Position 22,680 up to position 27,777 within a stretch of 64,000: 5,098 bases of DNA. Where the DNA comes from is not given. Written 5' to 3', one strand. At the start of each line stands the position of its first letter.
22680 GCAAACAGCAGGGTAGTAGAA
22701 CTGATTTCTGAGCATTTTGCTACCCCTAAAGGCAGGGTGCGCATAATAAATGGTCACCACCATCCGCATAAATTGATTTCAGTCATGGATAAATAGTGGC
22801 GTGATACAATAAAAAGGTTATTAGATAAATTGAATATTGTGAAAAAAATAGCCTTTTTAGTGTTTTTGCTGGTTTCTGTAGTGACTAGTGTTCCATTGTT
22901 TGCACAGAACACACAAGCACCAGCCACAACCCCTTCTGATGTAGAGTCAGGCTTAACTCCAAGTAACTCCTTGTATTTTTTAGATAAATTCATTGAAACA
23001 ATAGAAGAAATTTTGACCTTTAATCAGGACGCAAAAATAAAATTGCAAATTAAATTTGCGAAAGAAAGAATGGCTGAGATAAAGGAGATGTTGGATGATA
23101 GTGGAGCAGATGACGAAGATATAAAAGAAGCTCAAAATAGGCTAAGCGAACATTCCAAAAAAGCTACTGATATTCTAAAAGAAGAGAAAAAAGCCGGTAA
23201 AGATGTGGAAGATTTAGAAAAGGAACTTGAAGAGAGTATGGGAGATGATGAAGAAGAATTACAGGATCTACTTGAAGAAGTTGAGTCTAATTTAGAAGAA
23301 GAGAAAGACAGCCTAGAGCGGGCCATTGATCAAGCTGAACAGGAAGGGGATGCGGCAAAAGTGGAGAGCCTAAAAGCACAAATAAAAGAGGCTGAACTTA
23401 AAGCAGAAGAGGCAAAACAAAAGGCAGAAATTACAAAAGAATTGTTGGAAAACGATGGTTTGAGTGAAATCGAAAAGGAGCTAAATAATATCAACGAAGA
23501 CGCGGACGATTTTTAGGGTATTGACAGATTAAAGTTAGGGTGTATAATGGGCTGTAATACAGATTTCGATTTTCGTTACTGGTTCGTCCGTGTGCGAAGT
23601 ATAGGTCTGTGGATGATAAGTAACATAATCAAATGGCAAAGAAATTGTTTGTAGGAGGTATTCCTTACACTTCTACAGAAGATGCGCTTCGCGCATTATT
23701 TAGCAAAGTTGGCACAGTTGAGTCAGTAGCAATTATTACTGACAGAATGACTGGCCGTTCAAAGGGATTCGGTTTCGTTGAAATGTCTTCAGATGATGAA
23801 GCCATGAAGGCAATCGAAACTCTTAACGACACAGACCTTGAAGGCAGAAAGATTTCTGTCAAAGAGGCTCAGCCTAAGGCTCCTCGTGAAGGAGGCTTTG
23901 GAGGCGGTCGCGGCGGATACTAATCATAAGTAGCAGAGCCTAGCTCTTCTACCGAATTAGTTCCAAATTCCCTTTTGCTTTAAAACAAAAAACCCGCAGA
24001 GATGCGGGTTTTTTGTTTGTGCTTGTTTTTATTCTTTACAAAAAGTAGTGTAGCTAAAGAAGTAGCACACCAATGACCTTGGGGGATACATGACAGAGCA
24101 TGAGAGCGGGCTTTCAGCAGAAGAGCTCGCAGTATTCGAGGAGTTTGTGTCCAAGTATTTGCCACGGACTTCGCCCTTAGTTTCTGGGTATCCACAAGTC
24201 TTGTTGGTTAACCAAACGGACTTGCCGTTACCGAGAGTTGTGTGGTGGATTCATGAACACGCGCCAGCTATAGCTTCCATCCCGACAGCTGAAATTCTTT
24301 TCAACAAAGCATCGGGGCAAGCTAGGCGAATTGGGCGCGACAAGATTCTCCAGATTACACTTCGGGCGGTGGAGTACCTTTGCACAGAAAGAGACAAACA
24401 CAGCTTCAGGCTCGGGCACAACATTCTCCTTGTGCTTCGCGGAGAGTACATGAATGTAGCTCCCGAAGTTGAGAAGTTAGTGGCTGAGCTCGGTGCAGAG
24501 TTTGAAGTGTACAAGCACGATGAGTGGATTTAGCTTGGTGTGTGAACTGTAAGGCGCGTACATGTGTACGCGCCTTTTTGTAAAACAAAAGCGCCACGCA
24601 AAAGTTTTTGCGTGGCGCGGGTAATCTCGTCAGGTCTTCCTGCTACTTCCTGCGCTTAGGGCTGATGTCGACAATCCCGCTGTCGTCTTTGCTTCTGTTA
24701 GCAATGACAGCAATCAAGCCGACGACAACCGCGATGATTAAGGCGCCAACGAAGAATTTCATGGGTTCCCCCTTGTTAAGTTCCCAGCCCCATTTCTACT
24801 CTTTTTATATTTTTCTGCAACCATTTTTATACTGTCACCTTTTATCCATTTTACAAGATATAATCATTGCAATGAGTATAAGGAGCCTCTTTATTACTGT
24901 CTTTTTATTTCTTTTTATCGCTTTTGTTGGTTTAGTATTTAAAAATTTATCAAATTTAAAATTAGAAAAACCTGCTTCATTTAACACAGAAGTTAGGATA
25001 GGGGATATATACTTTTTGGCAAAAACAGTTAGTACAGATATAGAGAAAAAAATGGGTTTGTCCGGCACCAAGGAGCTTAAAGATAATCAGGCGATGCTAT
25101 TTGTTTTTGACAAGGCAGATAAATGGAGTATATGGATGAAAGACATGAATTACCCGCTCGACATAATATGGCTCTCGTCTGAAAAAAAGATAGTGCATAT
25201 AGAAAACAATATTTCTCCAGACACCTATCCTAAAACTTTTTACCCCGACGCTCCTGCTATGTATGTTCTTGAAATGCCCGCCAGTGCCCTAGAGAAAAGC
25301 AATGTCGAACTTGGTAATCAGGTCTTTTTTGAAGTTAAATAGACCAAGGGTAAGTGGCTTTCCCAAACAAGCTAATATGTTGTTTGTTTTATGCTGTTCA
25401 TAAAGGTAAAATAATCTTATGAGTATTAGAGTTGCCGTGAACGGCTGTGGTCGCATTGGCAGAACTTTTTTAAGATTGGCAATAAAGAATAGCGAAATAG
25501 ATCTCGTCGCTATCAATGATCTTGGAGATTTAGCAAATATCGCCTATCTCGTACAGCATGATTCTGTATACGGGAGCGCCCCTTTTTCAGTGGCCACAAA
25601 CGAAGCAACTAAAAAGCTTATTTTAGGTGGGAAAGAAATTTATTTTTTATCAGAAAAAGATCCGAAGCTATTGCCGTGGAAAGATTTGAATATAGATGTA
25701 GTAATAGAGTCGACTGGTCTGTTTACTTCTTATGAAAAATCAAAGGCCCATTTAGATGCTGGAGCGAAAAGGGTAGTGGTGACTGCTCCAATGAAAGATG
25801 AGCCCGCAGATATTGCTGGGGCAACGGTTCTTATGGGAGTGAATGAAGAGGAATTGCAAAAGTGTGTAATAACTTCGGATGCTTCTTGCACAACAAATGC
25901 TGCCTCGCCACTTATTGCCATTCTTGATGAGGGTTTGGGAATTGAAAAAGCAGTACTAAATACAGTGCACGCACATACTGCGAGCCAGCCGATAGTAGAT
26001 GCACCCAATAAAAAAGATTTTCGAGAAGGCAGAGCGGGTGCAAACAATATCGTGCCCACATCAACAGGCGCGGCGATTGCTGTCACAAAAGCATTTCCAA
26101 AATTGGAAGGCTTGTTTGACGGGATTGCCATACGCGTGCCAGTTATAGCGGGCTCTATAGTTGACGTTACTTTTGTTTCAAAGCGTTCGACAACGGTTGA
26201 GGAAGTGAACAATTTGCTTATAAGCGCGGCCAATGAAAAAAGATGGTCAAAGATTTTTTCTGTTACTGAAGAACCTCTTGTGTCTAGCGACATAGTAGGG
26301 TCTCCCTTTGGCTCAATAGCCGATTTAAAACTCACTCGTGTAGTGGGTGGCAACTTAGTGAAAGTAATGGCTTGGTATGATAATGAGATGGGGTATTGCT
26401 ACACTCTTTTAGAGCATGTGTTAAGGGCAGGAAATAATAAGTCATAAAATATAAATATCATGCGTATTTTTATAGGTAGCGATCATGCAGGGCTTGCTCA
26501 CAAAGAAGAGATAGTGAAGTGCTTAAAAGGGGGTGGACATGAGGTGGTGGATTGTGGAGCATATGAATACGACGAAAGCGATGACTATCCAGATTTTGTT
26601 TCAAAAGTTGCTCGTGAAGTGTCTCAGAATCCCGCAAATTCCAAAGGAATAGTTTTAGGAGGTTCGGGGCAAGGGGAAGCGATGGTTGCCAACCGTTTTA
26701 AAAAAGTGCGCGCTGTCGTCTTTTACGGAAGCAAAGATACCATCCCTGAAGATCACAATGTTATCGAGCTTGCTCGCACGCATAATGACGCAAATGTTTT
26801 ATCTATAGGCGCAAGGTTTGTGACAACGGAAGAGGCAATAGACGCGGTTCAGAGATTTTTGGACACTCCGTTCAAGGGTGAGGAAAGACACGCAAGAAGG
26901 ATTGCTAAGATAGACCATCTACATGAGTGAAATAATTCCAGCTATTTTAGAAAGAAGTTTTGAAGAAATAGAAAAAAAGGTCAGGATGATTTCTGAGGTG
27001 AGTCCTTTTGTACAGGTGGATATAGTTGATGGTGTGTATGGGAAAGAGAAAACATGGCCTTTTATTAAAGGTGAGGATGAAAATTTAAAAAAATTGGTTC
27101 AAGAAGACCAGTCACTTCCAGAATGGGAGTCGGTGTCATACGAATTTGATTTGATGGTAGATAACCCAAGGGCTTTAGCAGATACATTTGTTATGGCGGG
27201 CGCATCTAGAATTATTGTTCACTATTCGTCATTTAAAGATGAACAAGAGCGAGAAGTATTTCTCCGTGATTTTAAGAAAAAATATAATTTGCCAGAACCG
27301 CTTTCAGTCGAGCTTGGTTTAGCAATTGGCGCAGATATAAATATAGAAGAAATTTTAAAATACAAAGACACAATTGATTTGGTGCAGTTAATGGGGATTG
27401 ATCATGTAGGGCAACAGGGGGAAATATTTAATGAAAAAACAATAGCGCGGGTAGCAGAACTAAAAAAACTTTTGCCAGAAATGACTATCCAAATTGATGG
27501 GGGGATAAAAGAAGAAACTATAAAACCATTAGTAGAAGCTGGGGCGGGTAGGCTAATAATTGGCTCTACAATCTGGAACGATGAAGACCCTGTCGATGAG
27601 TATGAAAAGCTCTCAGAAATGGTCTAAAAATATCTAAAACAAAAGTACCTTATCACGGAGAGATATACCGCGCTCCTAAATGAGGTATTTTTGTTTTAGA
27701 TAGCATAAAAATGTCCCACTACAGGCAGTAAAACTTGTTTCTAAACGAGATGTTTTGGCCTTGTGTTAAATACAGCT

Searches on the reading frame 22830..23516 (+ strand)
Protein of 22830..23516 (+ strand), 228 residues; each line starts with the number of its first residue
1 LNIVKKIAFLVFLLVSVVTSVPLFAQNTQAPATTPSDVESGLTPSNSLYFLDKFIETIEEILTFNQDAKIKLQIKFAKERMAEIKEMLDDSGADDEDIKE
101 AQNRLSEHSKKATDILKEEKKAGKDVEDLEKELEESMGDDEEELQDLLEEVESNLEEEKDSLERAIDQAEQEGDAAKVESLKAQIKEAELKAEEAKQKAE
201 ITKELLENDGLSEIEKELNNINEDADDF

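Call 66: search_protein_families(library=pfam, proteins=[window:22830-23516:+], max_evalue=0.001)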
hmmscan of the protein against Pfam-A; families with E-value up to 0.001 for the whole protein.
window:22830-23516:+ (228 aa): 2 families
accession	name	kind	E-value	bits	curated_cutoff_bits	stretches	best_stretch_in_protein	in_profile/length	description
PF18915.5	DUF5667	-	1.7e-15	57.7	27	1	41-135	1-98/99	Domain of unknown function (DUF5667)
PF04632.18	FUSC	-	0.0001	21.5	30.9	1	51-206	166-310/660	Fusaric acid resistance protein family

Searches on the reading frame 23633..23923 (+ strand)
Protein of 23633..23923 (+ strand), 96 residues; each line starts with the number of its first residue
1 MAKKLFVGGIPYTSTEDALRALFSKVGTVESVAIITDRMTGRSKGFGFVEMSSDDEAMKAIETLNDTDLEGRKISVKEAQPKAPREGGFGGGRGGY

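Call 68: search_protein_families(library=pfam, proteins=[window:23633-23923:+], max_evalue=0.001)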
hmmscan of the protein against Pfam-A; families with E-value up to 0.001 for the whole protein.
window:23633-23923:+ (96 aa): 1 family
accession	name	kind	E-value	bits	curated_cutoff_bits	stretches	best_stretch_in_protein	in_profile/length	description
PF00076.28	RRM_1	-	1.8e-22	79.4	20.7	1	5-74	1-69/70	RNA recognition motif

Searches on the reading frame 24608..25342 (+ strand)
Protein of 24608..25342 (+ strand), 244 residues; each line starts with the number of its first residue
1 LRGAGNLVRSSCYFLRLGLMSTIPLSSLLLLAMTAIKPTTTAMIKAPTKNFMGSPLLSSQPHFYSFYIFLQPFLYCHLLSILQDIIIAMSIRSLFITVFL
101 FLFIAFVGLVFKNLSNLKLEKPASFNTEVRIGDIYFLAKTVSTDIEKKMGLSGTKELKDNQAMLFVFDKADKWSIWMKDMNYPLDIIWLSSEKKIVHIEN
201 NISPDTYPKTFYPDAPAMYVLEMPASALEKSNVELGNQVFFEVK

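Call 66: search_protein_families(library=pfam, proteins=[window:24608-25342:+], max_evalue=0.001)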
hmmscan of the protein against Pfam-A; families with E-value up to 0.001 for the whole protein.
window:24608-25342:+ (244 aa): 1 family
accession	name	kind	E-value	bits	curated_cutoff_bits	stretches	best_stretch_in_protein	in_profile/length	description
PF02643.20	DUF192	-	7.9e-25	87.3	27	1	139-239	4-94/96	Uncharacterized ACR, COG1430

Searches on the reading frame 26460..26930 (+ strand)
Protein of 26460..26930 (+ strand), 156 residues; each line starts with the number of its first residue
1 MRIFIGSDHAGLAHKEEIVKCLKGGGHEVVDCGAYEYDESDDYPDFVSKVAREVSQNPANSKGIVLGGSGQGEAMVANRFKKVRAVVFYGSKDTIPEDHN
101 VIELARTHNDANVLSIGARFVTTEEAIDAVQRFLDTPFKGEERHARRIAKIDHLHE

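Call 66: search_protein_families(library=pfam, proteins=[window:26460-26930:+], max_evalue=0.001)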
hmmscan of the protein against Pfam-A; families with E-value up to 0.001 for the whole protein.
window:26460-26930:+ (156 aa): 1 family
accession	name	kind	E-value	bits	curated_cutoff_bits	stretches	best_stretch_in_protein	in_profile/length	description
PF02502.23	LacAB_rpiB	-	1.1e-42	145.7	24.7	1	3-151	1-138/138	Ribose/Galactose Isomerase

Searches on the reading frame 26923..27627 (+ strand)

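Call 66: search_protein_families(library=pfam, proteins=[window:26923-27627:+], max_evalue=0.001)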
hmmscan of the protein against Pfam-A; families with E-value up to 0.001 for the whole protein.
window:26923-27627:+ (234 aa): 2 families
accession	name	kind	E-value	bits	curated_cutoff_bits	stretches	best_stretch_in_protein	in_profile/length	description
PF00834.25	Ribul_P_3_epim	-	4.7e-20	72.3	21.1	1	4-217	2-197/198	Ribulose-phosphate 3 epimerase family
PF00977.27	His_biosynth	-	5e-05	23.3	23.6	1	165-227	56-115/228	Histidine biosynthesis protein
